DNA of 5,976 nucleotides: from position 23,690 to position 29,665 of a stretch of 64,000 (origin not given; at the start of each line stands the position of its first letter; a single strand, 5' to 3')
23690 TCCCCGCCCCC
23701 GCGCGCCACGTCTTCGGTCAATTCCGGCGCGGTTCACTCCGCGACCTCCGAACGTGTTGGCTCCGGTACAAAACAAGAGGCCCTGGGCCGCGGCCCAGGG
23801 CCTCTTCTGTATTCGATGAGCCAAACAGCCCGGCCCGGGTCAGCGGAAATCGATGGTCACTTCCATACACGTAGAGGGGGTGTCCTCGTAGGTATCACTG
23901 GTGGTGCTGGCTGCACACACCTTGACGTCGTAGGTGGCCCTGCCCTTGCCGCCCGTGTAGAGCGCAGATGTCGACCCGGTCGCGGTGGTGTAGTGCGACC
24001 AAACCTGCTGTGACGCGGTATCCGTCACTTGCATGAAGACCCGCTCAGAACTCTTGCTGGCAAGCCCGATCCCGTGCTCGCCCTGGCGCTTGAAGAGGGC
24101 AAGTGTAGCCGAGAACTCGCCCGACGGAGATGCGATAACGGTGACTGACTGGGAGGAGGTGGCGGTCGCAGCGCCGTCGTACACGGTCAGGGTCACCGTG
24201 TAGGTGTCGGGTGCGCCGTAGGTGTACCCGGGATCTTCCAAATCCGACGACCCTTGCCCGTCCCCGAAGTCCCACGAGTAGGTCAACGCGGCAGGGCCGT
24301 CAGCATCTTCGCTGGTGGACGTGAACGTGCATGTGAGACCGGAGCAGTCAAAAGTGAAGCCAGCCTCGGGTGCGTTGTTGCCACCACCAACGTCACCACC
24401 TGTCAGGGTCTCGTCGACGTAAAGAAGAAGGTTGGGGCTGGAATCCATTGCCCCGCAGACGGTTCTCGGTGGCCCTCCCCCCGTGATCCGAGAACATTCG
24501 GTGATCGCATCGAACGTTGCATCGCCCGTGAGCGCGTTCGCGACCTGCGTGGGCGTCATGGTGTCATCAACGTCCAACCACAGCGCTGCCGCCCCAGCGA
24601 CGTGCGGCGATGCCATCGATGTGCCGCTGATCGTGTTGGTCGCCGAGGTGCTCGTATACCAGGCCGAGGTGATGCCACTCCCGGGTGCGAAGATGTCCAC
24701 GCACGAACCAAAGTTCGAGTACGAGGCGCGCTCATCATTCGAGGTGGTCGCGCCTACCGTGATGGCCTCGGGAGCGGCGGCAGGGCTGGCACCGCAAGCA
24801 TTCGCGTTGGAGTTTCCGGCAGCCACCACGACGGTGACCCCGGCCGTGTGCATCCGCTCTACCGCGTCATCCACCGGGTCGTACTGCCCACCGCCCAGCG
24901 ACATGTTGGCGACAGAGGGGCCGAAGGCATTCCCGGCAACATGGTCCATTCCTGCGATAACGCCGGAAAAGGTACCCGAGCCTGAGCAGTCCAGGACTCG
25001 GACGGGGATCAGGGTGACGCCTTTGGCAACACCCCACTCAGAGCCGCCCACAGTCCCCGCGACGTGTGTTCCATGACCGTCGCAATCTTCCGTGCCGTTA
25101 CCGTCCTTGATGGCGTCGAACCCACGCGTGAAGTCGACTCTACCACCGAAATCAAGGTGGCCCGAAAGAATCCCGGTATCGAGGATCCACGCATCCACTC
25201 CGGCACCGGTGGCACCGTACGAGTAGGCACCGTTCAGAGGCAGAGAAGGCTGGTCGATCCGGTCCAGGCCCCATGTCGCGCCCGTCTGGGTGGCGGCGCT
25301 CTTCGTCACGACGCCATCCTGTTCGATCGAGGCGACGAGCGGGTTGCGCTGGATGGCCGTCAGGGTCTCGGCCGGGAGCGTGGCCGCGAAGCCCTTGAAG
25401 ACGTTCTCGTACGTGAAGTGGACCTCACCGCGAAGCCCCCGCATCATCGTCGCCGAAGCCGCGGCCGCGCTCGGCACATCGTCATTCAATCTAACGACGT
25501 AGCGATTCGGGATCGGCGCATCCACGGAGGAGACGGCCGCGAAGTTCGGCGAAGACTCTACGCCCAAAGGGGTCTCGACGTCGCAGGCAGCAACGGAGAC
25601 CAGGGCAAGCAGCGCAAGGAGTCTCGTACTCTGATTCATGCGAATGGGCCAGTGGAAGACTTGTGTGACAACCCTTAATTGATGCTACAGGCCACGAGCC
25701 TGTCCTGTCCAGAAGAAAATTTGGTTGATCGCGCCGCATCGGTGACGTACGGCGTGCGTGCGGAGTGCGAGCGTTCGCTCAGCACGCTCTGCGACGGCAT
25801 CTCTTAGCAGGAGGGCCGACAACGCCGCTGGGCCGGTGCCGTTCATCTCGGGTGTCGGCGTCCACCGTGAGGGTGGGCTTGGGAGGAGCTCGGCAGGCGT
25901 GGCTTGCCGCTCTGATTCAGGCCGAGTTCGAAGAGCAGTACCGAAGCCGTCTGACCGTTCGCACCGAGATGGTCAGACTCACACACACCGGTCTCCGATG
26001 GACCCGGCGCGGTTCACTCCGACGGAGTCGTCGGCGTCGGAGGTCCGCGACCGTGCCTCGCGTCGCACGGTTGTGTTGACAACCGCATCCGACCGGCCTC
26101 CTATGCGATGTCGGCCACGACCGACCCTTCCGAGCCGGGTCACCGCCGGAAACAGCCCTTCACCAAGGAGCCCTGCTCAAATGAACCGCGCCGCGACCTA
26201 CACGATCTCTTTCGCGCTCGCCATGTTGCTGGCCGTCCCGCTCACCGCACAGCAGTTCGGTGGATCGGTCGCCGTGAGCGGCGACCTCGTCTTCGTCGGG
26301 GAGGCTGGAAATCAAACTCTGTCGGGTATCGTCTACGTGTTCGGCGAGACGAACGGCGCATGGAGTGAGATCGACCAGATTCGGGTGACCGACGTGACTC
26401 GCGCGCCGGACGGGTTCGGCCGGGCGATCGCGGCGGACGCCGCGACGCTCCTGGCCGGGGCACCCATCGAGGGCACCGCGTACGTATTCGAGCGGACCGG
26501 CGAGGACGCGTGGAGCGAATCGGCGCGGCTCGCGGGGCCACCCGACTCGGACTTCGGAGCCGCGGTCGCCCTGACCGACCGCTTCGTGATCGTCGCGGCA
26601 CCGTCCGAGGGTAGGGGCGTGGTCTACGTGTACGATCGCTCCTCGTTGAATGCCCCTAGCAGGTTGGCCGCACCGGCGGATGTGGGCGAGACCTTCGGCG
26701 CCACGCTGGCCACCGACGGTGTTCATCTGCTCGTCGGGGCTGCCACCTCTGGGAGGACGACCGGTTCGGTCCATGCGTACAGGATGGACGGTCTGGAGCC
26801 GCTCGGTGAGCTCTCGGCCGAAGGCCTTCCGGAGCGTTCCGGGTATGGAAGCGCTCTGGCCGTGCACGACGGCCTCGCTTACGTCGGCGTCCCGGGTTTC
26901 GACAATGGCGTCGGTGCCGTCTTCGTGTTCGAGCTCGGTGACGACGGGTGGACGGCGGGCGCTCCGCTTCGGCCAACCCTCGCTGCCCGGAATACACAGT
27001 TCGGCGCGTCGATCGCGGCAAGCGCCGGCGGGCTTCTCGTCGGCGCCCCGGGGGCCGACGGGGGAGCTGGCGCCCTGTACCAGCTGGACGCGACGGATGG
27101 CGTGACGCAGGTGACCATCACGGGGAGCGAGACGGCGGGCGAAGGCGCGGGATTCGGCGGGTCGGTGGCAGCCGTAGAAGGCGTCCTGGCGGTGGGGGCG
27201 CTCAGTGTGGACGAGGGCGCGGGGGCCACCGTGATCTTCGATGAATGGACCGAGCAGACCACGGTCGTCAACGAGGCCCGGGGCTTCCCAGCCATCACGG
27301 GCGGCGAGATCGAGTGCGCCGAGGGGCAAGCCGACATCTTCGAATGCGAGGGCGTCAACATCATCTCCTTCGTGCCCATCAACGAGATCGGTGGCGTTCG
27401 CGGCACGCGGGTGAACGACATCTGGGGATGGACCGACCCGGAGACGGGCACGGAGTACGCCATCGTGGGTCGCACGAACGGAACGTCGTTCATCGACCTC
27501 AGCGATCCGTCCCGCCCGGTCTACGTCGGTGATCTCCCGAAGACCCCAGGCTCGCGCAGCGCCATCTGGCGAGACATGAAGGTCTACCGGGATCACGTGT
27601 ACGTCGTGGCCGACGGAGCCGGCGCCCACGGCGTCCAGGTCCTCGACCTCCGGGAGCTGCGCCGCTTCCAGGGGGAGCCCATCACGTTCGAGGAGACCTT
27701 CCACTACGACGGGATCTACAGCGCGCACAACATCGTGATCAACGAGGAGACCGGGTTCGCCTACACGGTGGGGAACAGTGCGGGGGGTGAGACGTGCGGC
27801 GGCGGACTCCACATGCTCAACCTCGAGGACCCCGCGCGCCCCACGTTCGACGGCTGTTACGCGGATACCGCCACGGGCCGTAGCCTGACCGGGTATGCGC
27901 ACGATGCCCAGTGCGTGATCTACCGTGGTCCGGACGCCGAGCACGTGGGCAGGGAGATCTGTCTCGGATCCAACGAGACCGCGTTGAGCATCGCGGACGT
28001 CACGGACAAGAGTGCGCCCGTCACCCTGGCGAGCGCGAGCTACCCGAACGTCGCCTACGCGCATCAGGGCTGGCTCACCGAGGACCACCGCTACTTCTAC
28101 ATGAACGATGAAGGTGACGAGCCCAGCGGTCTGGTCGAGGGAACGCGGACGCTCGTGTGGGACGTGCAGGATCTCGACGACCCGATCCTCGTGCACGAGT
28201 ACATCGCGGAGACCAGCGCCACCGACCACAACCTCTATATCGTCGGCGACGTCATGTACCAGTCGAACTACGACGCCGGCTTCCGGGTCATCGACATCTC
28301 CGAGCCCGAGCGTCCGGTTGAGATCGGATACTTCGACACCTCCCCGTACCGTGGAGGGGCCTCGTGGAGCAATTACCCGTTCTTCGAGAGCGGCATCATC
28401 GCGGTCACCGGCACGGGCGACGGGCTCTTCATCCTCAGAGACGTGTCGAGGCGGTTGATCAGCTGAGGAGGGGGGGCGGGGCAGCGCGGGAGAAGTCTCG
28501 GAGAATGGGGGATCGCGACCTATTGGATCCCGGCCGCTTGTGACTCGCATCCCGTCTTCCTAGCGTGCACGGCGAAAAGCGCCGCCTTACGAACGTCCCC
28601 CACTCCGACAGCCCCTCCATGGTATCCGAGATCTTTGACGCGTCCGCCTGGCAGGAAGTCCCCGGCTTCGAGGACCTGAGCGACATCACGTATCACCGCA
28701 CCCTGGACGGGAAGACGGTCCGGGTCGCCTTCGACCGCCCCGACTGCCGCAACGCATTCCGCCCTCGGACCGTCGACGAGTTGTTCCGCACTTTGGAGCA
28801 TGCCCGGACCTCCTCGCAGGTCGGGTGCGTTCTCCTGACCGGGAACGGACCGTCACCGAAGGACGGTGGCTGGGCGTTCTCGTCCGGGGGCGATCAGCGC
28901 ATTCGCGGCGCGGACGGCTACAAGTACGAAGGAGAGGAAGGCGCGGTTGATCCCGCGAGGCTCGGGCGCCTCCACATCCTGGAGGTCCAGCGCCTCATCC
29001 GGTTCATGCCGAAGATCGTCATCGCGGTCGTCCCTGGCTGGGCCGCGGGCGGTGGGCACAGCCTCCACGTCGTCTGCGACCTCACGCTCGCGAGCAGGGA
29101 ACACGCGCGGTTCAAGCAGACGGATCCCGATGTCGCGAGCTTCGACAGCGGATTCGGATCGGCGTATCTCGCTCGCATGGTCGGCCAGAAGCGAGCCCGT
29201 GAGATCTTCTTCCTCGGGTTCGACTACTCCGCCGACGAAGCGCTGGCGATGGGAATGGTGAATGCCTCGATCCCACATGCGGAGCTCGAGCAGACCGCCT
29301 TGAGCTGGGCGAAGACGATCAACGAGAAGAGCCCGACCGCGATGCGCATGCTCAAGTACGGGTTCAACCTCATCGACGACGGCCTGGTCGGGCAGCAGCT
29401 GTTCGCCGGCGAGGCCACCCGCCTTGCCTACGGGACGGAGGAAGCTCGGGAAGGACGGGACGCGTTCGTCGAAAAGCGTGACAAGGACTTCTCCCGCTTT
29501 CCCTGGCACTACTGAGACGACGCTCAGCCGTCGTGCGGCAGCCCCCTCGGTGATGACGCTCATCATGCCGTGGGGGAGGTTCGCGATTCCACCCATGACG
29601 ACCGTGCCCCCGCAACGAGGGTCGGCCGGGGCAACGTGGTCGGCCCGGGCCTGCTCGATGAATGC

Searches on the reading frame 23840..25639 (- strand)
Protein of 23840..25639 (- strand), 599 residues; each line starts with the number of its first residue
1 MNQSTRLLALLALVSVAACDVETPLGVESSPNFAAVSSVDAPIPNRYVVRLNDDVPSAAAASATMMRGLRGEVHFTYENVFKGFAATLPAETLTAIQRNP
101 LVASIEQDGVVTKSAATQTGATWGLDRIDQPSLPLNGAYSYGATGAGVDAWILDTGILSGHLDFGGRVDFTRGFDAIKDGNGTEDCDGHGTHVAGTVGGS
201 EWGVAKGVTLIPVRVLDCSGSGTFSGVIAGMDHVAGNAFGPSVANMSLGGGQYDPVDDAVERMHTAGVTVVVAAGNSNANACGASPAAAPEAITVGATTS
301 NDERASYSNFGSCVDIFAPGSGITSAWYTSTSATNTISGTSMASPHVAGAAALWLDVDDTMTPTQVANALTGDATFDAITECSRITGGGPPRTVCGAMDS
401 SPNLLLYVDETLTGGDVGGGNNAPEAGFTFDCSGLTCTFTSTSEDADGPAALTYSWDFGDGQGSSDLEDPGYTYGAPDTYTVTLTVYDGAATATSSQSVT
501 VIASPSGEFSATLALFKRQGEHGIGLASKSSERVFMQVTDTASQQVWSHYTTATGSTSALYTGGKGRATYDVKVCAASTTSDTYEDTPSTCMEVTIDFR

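Call 8: search_protein_families(library=pfam, proteins=[window:23840-25639:-], max_evalue=0.001)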
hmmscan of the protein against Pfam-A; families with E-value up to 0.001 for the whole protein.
window:23840-25639:- (599 aa): 4 families
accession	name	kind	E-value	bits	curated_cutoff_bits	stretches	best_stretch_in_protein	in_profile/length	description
PF00082.27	Peptidase_S8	-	1.6e-43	149.5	21.8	1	152-385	8-284/288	Subtilase family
PF18911.6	PKD_4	-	2.4e-14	53.6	27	1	421-501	1-83/85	PKD domain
PF00801.26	PKD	-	3.1e-09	37.1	23.5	1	433-501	13-80/80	PKD domain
PF05922.21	Inhibitor_I9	-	1.6e-06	29.1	21.2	1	74-112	42-80/82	Peptidase inhibitor I9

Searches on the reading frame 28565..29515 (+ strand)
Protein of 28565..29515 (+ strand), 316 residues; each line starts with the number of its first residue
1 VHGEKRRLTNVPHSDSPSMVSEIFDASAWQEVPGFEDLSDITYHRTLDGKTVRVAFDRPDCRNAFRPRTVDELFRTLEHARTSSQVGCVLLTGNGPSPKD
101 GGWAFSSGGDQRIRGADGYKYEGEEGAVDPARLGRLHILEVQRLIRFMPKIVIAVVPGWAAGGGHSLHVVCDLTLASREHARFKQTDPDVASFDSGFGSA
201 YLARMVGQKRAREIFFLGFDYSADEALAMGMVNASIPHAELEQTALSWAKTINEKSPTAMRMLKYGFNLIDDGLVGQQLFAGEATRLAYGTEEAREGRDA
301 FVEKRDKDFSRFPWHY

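Call 9: search_protein_families(library=pfam, proteins=[window:28565-29515:+], max_evalue=0.001)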
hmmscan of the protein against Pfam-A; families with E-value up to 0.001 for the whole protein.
window:28565-29515:+ (316 aa): 2 families
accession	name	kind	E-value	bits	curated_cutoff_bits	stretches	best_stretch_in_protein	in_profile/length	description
PF00378.25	ECH_1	-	5.5e-47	160.6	27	1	53-310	8-249/251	Enoyl-CoA hydratase/isomerase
PF16113.10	ECH_2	-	1.1e-09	38.7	27.2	1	54-249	4-185/335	Enoyl-CoA hydratase/isomerase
